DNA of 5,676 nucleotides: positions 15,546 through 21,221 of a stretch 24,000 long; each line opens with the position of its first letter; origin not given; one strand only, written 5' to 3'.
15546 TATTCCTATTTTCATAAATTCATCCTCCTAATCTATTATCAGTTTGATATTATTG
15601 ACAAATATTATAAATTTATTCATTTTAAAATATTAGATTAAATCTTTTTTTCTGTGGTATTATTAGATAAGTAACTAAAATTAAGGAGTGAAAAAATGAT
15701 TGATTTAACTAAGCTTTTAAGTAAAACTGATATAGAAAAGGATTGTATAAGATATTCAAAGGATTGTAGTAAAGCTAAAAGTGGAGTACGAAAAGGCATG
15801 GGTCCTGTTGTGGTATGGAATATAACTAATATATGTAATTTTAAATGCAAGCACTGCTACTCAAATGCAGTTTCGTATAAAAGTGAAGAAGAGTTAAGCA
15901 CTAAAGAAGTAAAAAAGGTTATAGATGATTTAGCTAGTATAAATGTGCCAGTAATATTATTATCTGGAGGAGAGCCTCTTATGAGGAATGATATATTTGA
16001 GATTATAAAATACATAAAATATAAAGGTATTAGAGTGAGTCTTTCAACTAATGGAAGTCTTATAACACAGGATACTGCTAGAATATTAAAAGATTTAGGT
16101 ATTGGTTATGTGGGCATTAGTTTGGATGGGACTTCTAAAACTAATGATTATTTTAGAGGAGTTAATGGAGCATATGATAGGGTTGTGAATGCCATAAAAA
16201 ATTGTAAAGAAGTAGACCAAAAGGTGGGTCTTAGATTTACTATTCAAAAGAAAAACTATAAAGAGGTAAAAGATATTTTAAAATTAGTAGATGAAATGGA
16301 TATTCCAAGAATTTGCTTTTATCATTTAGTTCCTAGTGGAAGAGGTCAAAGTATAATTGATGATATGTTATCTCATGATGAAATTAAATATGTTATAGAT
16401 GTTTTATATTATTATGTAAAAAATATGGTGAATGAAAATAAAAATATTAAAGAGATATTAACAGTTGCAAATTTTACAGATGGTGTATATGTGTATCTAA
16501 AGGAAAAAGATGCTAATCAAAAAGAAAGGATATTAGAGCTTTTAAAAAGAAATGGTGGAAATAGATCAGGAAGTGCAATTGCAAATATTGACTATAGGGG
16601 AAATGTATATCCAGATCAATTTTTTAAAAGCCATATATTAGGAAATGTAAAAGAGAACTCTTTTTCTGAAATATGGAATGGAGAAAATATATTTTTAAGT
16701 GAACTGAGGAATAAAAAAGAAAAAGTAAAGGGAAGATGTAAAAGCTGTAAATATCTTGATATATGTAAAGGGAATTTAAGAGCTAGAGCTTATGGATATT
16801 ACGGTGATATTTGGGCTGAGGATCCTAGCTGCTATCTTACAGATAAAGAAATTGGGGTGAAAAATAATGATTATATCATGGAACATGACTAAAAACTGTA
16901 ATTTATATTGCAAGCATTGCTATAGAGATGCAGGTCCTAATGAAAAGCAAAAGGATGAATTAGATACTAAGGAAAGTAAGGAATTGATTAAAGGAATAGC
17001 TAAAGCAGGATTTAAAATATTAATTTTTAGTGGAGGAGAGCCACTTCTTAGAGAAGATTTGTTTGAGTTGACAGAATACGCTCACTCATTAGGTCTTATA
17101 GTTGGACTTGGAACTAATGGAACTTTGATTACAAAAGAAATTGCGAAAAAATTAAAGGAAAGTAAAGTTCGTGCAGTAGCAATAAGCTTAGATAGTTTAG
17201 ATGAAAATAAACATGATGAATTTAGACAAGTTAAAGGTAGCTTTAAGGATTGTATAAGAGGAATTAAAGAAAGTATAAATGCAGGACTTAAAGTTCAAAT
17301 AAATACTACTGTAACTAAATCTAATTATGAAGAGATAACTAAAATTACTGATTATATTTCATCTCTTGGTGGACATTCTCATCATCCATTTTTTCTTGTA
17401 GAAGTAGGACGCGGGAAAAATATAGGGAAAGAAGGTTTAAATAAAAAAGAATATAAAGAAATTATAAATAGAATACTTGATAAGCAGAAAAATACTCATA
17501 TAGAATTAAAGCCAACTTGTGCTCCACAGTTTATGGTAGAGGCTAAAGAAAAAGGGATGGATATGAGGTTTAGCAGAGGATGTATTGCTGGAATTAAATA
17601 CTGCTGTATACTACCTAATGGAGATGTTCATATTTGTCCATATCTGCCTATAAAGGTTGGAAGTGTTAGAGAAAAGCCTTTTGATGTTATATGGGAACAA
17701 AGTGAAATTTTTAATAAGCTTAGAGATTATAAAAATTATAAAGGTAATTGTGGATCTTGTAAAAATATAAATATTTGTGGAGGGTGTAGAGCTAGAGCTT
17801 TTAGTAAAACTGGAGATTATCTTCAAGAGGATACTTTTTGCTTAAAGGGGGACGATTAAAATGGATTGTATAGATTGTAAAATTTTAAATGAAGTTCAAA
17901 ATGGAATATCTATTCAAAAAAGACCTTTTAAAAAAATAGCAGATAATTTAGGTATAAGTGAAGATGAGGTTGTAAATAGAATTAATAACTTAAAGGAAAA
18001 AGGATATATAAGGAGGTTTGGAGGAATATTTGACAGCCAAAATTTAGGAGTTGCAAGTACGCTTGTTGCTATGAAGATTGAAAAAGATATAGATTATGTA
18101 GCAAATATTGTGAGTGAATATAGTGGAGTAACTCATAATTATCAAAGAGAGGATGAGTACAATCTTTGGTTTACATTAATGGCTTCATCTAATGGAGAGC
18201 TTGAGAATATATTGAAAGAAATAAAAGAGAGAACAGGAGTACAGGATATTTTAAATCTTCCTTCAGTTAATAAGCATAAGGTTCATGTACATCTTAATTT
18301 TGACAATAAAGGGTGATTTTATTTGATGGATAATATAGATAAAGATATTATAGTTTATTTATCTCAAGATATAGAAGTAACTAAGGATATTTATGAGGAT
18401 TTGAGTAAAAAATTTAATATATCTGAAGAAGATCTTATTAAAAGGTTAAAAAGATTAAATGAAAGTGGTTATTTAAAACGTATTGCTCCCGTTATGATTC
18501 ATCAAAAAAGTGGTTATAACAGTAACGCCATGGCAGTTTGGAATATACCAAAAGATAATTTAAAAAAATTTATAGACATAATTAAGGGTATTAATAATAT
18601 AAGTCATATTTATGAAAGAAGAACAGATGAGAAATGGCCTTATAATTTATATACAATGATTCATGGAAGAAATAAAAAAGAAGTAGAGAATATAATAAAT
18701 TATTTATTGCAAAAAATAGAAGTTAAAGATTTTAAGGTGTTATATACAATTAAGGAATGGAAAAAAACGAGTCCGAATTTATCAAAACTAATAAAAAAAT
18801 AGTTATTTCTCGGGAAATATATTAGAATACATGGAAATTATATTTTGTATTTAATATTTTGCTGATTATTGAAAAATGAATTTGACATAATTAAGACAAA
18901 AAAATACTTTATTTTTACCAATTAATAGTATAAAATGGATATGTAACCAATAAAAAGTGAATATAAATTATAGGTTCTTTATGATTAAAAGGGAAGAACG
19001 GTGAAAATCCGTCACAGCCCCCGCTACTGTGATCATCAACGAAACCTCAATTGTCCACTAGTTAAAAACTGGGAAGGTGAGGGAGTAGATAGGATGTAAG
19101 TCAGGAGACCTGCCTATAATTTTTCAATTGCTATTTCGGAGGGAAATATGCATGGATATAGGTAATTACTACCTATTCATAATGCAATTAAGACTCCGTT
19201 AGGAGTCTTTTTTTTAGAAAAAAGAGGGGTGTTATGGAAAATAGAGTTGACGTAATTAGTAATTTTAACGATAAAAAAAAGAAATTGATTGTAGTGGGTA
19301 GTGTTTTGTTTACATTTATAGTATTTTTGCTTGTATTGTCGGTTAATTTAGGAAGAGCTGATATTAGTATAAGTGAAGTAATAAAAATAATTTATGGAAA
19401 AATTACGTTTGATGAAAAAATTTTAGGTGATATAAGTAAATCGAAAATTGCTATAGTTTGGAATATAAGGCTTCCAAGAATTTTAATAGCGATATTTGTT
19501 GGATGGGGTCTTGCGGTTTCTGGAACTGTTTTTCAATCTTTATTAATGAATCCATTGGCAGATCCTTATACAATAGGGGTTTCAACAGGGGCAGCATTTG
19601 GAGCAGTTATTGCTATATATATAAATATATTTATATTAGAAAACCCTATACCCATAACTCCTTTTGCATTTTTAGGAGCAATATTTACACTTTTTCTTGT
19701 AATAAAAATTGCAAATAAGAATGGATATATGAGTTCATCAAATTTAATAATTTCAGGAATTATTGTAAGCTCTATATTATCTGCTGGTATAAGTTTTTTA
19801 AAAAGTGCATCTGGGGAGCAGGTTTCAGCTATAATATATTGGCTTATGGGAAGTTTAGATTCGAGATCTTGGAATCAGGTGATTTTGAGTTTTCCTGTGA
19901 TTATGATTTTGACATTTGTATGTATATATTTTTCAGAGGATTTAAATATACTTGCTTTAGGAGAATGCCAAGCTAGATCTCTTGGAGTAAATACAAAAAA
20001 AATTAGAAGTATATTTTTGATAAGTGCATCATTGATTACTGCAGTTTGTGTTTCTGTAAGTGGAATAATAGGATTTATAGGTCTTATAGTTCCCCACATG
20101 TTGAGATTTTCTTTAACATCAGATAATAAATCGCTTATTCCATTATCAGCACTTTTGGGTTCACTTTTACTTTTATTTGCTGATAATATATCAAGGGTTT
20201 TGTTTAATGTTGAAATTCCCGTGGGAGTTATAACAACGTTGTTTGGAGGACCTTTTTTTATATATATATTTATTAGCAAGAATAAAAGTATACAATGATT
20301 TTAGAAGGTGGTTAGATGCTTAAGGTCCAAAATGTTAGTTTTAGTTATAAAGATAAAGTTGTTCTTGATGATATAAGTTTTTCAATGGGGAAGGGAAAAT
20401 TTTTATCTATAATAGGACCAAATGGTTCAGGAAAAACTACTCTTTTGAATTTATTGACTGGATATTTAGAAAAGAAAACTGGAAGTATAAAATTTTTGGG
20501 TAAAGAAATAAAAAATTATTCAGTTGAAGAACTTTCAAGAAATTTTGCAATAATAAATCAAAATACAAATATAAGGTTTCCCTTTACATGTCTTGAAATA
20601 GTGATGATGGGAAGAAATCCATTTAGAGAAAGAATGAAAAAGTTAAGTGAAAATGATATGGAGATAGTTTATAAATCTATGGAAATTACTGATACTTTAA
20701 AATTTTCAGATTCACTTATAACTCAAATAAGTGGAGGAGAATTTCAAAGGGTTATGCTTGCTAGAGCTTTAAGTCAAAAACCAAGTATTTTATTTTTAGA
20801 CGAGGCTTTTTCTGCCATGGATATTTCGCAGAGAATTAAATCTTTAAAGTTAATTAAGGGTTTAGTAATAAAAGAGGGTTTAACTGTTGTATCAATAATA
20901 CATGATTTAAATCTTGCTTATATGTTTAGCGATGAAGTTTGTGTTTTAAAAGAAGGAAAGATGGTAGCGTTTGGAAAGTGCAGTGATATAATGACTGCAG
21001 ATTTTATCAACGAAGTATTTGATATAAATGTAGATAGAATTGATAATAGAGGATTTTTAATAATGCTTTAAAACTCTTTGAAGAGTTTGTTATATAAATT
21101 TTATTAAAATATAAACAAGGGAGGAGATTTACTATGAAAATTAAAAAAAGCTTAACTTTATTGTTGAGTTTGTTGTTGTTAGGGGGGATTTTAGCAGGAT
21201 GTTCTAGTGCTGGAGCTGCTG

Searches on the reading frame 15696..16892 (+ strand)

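Call 3: search_protein_families(library=pfam, proteins=[window:15696-16892:+], max_evalue=0.01)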
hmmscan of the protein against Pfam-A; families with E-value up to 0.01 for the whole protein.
window:15696-16892:+ (398 aa): 3 families
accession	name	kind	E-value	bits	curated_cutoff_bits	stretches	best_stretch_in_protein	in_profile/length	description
PF04055.27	Radical_SAM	-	1.1e-30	107.5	29.5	1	42-198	2-166/166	Radical SAM superfamily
PF13353.11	Fer4_12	-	2.4e-10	41.3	22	1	43-145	11-115/137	4Fe-4S single cluster domain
PF13186.11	SPASM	-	1.2e-09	38.8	21.5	1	295-352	7-67/67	Iron-sulfur cluster-binding domain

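Call 5: search_protein_families(library=ncbifam, proteins=[window:15696-16892:+], max_evalue=0.001)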
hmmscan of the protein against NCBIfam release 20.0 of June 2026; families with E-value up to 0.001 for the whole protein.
window:15696-16892:+ (398 aa): 93 families (the best 25 are shown)
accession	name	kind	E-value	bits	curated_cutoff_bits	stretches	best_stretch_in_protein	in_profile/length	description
TIGR04054.1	rSAM_NirJ1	equivalog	5e-153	509.3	650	1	2-386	1-387/387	putative heme d1 biosynthesis radical SAM protein NirJ1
TIGR04546.1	rSAM_ahbC_deAc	equivalog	1.3e-134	448.9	650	1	4-386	3-390/390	12,18-didecarboxysiroheme deacetylase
TIGR04347.1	pseudo_SAM_Halo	equivalog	1.3e-113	380.2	525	1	2-386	1-390/390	TIGR04347 family pseudo-SAM/SPASM protein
TIGR04051.1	rSAM_NirJ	equivalog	2e-113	379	515.45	1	36-387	1-354/354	heme d1 biosynthesis radical SAM protein NirJ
TIGR04053.2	TIGR04053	equivalog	2.1e-71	241.1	395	1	38-380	9-363/366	TIGR04053 family radical SAM/SPASM domain-containing protein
TIGR04545.1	rSAM_ahbD_hemeb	equivalog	4e-71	240.2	500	1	39-380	2-336/339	heme b synthase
TIGR04055.1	rSAM_NirJ2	equivalog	4.9e-67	226.8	500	1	38-380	1-323/326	putative heme d1 biosynthesis radical SAM protein NirJ2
TIGR04303.1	GeoRSP_rSAM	equivalog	1.6e-47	162.6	400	1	39-380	7-325/325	GeoRSP system radical SAM/SPASM protein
TIGR03962.1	mycofact_rSAM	equivalog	1.7e-44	152.4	265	2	39-226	14-200/339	mycofactocin radical SAM maturase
NF050035.1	rSAM_WgK_link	exception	1.8e-41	142.4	650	1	39-384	11-366/367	radical SAM/SPASM peptide maturase WgkB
TIGR04251.1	SCM_rSAM_ScmF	equivalog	3.2e-38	132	400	2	41-222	8-193/353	SynChlorMet cassette radical SAM/SPASM protein ScmF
TIGR04250.1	SCM_rSAM_ScmE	equivalog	6.3e-36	124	400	1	42-378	8-344/358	SynChlorMet cassette radical SAM/SPASM protein ScmE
TIGR04317.1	W_rSAM_matur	equivalog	1.1e-34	120.1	380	2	42-226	9-197/349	tungsten cofactor oxidoreductase radical SAM maturase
TIGR04133.1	rSAM_w_lipo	hypoth_equivalog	8.4e-34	117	425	1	39-360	26-330/350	TIGR04133 family radical SAM/SPASM protein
TIGR04340.1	rSAM_ACGX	hypoth_equivalog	4.1e-33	115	400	1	40-380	6-338/341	radical SAM/SPASM domain protein, ACGX system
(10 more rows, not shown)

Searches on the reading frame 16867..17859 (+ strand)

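Call 3: search_protein_families(library=pfam, proteins=[window:16867-17859:+], max_evalue=0.01)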
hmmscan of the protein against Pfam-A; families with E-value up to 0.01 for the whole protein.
window:16867-17859:+ (330 aa): 4 families
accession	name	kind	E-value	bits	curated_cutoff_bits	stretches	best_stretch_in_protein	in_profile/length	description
PF04055.27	Radical_SAM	-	2e-29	103.3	29.5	1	6-163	2-165/166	Radical SAM superfamily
PF13353.11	Fer4_12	-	2e-08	35.1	22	1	9-126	13-132/137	4Fe-4S single cluster domain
PF13186.11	SPASM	-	1.5e-07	32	21.5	1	239-299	1-67/67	Iron-sulfur cluster-binding domain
PF04609.17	MCR_C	-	0.0036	16.9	25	1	114-209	127-214/271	Methyl-coenzyme M reductase operon protein C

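Call 5: search_protein_families(library=ncbifam, proteins=[window:16867-17859:+], max_evalue=0.001)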
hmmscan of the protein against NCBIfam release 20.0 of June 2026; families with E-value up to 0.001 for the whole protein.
window:16867-17859:+ (330 aa): 85 families (the best 25 are shown)
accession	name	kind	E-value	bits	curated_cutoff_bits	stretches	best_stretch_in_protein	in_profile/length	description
TIGR04055.1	rSAM_NirJ2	equivalog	3.3e-136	454.1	500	1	2-326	1-323/326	putative heme d1 biosynthesis radical SAM protein NirJ2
TIGR04545.1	rSAM_ahbD_hemeb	equivalog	3.4e-106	355.5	500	1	2-326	1-336/339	heme b synthase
TIGR04053.2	TIGR04053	equivalog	7.1e-81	272.3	395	2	1-223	8-230/366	TIGR04053 family radical SAM/SPASM domain-containing protein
TIGR04054.1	rSAM_NirJ1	equivalog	2.5e-65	220.6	650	2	2-208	37-241/387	putative heme d1 biosynthesis radical SAM protein NirJ1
TIGR04546.1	rSAM_ahbC_deAc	equivalog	1.6e-64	218.2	650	2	2-216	40-252/390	12,18-didecarboxysiroheme deacetylase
TIGR04347.1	pseudo_SAM_Halo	equivalog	5.6e-63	213.5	525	2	2-212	39-247/390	TIGR04347 family pseudo-SAM/SPASM protein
TIGR04051.1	rSAM_NirJ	equivalog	4.5e-60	203.5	515.45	2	2-210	3-209/354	heme d1 biosynthesis radical SAM protein NirJ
TIGR04303.1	GeoRSP_rSAM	equivalog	1e-47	163.4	400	1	2-325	6-324/325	GeoRSP system radical SAM/SPASM protein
TIGR03962.1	mycofact_rSAM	equivalog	3.1e-44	151.5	265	1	2-327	13-333/339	mycofactocin radical SAM maturase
NF050035.1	rSAM_WgK_link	exception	2.5e-41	141.9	650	2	3-215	11-221/367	radical SAM/SPASM peptide maturase WgkB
TIGR04133.1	rSAM_w_lipo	hypoth_equivalog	9e-39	133.4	425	1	3-308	26-331/350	TIGR04133 family radical SAM/SPASM protein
TIGR04251.1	SCM_rSAM_ScmF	equivalog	1.9e-38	132.8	400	1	4-325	7-339/353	SynChlorMet cassette radical SAM/SPASM protein ScmF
NF045574.1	sacti_mat_StsB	exception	7e-37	127.3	625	1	5-320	100-408/466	StsB family radical SAM/SPASM domain sactipeptide maturase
TIGR02109.1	PQQ_syn_pqqE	equivalog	2.8e-34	118.6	381.35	1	6-327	12-332/358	pyrroloquinoline quinone biosynthesis protein PqqE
TIGR04103.1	rSAM_nif11_3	equivalog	3.5e-34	118.1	725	1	4-310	8-328/412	nif11-class peptide radical SAM maturase 3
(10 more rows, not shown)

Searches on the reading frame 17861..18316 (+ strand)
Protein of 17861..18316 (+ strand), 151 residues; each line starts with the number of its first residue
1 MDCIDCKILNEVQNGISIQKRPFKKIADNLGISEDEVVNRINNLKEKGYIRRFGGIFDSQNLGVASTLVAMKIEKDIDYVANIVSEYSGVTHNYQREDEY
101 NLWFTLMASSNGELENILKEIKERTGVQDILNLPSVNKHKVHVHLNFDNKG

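Call 5: search_protein_families(library=ncbifam, proteins=[window:17861-18316:+], max_evalue=0.001)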
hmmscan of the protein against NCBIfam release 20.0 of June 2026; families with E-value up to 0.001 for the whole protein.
window:17861-18316:+ (151 aa): 9 families
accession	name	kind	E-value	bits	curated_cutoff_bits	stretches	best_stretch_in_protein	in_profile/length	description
NF040708.3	Siroheme_Dcarb_AhbA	equivalog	3.5e-49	166.3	140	1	7-147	3-144/144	siroheme decarboxylase subunit alpha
NF040707.3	Siroheme_Dcarb_AhbB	equivalog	1.7e-25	89.5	125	1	8-140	1-140/146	siroheme decarboxylase subunit beta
NF040947.1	trans_reg_LysM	equivalog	3.3e-13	49.6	180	1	1-129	1-126/136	HTH-type transcriptional regulator LysM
NF040820.1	trans_reg_LrpA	equivalog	1.3e-08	34.8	250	1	20-121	18-122/141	HTH-type transcriptional regulator LrpA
NF053758.1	ChrTpTrnRegChrS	equivalog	1.2e-07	31.7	250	1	1-120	12-130/158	chromate efflux transcriptional regulator ChrS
NF041396.1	TranRegLrp_Halo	equivalog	5.2e-06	26.4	190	1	4-127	6-128/149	HTH-type transcriptional regulator Lrp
NF008384.0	PRK11179.1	equivalog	1.7e-05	24.7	227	1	2-120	8-126/153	transcriptional regulator AsnC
NF008370.0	PRK11169.1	equivalog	4.5e-05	23.2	233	1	1-88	12-94/164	leucine-responsive transcriptional regulator Lrp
TIGR01884.1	cas_HTH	subfamily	0.00024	20.6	60.2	0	7-52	146-188/202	CRISPR-associated CARF protein Csa3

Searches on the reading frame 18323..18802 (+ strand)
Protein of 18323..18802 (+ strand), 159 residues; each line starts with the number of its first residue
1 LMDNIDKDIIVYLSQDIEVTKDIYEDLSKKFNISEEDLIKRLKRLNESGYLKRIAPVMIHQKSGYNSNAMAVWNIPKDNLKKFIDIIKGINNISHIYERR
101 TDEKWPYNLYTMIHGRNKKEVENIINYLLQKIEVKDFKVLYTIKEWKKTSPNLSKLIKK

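Call 5: search_protein_families(library=ncbifam, proteins=[window:18323-18802:+], max_evalue=0.001)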
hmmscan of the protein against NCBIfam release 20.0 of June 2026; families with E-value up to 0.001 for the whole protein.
window:18323-18802:+ (159 aa): 7 families
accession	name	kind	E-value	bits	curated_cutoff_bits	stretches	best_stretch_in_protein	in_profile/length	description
NF040707.3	Siroheme_Dcarb_AhbB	equivalog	8.1e-44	148.9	125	1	9-150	1-143/146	siroheme decarboxylase subunit beta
NF040708.3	Siroheme_Dcarb_AhbA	equivalog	3.6e-19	68.9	140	1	7-147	2-137/144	siroheme decarboxylase subunit alpha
NF040947.1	trans_reg_LysM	equivalog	5.1e-07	29.5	180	1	2-134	1-124/136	HTH-type transcriptional regulator LysM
NF040820.1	trans_reg_LrpA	equivalog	7.9e-06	25.8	250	1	1-133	1-126/141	HTH-type transcriptional regulator LrpA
NF041396.1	TranRegLrp_Halo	equivalog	1.5e-05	24.9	190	1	3-137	4-131/149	HTH-type transcriptional regulator Lrp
NF053758.1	ChrTpTrnRegChrS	equivalog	2.1e-05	24.4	250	1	2-126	12-129/158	chromate efflux transcriptional regulator ChrS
NF008384.0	PRK11179.1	equivalog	0.0002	21.2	227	1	2-133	7-132/153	transcriptional regulator AsnC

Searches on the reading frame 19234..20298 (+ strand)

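Call 5: search_protein_families(library=ncbifam, proteins=[window:19234-20298:+], max_evalue=0.001)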
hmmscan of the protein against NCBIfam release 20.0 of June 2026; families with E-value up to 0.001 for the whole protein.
window:19234-20298:+ (354 aa): 16 families
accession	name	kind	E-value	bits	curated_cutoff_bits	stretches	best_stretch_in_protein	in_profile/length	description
NF007081.0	PRK09535.1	equivalog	1.8e-84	284.2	461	1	18-349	35-361/366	vitamin B12 ABC transporter permease BtuC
TIGR03869.1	F420-0_ABCperm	hypoth_equivalog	2.3e-76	257.2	437.35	1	30-348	3-320/325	putative F420-0 ABC transporter permease subunit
NF003001.0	PRK03784.1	equivalog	7.6e-70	235.7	334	1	66-351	46-330/332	vitamin B12 ABC transporter permease BtuC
NF007866.0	PRK10577.1-2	equivalog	1.8e-62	211.6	554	1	70-349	386-663/666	Fe(3+)-hydroxamate ABC transporter permease FhuB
NF007299.0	PRK09777.1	equivalog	2.6e-58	197.8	406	1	28-347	12-315/318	Fe(3+) dicitrate ABC transporter permease subunit FecD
NF007871.0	PRK10577.2-2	equivalog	8.2e-58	196.5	899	1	20-351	359-678/679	Fe(3+)-hydroxamate ABC transporter permease FhuB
NF008407.0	PRK11228.1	equivalog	7.3e-57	192.7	396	1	64-345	43-325/330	iron-dicitrate ABC transporter permease FecC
NF007872.0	PRK10577.2-3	equivalog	3.6e-52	177.6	727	1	25-350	23-332/676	Fe(3+)-hydroxamate ABC transporter permease FhuB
NF007867.0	PRK10577.1-3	subfamily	1.7e-51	175.4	849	1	16-347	384-703/710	Fe(3+)-hydroxamate ABC transporter permease FhuB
NF007873.0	PRK10577.2-4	equivalog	2.9e-50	171.7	1012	1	29-349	335-643/646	Fe(3+)-hydroxamate ABC transporter permease FhuB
NF007760.0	PRK10441.1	equivalog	5.4e-49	167.1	428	1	18-350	11-330/335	Fe(3+)-siderophore ABC transporter permease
NF007759.0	PRK10440.1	equivalog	2e-48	165.3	422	1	15-350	5-327/330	iron-enterobactin ABC transporter permease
NF007870.0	PRK10577.2-1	equivalog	1.5e-46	159.3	1355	2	144-352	124-333/678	Fe(3+)-hydroxamate ABC transporter permease FhuB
NF007868.0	PRK10577.1-5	equivalog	4.1e-44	151.1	943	1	70-347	387-662/666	Fe(3+)-hydroxamate ABC transporter permease FhuB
NF007869.0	PRK10577.1-6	equivalog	1.7e-39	135.9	954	1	74-349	421-694/703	Fe(3+)-hydroxamate ABC transporter permease FhuB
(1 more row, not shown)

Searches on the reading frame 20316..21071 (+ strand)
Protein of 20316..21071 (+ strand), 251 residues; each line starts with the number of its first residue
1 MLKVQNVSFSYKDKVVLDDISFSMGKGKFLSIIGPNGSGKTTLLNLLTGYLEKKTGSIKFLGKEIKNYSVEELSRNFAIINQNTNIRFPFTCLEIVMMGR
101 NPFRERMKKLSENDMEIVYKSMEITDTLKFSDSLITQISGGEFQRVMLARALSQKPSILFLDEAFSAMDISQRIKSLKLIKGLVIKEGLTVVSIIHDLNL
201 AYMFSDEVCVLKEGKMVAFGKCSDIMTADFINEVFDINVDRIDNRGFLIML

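Call 5: search_protein_families(library=ncbifam, proteins=[window:20316-21071:+], max_evalue=0.001)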
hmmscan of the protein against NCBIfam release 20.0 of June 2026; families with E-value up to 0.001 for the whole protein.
window:20316-21071:+ (251 aa): 189 families (the best 25 are shown)
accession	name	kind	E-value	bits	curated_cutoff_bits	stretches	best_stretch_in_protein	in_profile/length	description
NF007082.0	PRK09536.1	equivalog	3.8e-70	237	537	1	1-238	3-239/402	corrinoid ABC transporter ATPase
NF010068.0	PRK13548.1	equivalog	3.9e-69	232.6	261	1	1-240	5-245/261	heme ABC transporter ATP-binding protein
TIGR03873.1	F420-0_ABC_ATP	hypoth_equivalog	3.4e-60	203.5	372.4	1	2-241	2-240/256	putative F420-0 ABC transporter ATP-binding protein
NF008409.0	PRK11231.1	equivalog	9.3e-58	195.6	375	1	1-240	2-240/255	Fe(3+) dicitrate ABC transporter ATP-binding protein FecE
NF052485.1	sider_ATP_EitC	equivalog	2.5e-47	161.4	485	1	4-239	5-236/251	siderophore ABC transporter ATP-binding protein EitC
NF007863.0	PRK10575.1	equivalog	2.4e-45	154.9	433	1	3-239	13-249/265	Fe3+-hydroxamate ABC transporter ATP-binding protein FhuC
NF007606.0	PRK10253.1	equivalog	1.1e-43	149.6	497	1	2-243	8-249/266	iron-enterobactin ABC transporter ATP-binding protein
TIGR02315.1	ABC_phnC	equivalog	1.5e-41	142.5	266.1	1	1-234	1-241/243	phosphonate ABC transporter ATP-binding protein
NF010067.0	PRK13547.1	equivalog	9.8e-41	139.8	374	1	1-244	1-261/272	heme ABC transporter ATP-binding protein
NF002981.0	PRK03695.1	equivalog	6e-40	137.2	281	1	2-246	5-245/253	vitamin B12 ABC transporter ATP-binding protein BtuD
NF043075.1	MMSYN1_0197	equivalog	2.1e-39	135.4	550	1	1-226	2-221/341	spermidine/putrescine ABC transporter ATP-binding protein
TIGR04520.1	ECF_ATPase_1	equivalog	3.7e-39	134.8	315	1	3-228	2-226/269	energy-coupling factor transporter ATPase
TIGR03265.1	PhnT2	equivalog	2.9e-38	132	457.7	1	2-227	5-224/353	putative 2-aminoethylphosphonate ABC transporter ATP-binding protein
NF053840.1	MnTportMntADein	equivalog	5.9e-38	130.8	400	1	1-236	1-230/240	manganese ABC transporter ATP-binding protein MntA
NF006987.0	PRK09452.1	equivalog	1.3e-37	129.4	482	1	2-225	18-235/378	spermidine/putrescine ABC transporter ATP-binding protein PotA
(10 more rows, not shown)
